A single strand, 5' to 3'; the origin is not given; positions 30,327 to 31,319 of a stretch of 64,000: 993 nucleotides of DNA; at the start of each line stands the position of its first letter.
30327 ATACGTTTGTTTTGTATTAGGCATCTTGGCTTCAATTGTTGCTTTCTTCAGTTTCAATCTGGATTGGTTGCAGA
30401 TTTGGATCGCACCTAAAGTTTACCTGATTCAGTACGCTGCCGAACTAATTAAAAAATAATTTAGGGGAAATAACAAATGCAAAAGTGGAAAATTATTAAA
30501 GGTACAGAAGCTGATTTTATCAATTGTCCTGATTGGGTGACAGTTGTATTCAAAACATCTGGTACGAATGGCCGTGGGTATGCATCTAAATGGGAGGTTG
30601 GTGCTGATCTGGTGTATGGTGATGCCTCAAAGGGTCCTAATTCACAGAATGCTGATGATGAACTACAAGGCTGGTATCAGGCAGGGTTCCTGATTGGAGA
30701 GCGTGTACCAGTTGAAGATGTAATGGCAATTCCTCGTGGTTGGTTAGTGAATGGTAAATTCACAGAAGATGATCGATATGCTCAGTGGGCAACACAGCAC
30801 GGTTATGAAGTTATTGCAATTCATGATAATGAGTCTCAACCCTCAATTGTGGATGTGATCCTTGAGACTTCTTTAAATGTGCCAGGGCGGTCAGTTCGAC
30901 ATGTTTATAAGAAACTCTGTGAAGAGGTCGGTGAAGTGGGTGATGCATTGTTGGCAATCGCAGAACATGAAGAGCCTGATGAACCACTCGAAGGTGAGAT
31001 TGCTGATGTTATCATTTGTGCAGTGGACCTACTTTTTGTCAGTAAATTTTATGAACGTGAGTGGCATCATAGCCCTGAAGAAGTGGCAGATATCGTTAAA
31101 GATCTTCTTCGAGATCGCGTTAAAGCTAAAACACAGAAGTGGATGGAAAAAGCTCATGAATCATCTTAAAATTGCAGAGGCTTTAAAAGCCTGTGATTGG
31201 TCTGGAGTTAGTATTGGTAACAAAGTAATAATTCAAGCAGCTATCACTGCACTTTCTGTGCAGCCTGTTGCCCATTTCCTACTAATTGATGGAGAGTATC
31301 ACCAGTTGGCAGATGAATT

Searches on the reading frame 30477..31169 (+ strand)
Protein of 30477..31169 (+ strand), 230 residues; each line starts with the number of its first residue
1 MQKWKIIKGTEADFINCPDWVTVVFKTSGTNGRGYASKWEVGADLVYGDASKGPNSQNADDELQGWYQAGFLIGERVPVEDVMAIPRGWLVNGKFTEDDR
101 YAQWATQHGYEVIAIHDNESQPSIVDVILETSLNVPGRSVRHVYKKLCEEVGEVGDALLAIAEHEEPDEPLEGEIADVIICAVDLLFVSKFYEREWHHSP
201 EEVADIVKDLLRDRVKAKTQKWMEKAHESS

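Call 87: search_protein_families(library=phrogs, proteins=[window:30477-31169:+], max_evalue=0.00001)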
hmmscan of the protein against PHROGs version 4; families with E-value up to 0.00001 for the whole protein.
window:30477-31169:+ (230 aa): 2 families
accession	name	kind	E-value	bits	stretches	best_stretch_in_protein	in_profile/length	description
phrog_1247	-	other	8.1e-25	88.7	1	123-228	132-237/444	MazG-like pyrophosphatase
phrog_21738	-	unknown function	3.9e-09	37.6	1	131-223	217-307/311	-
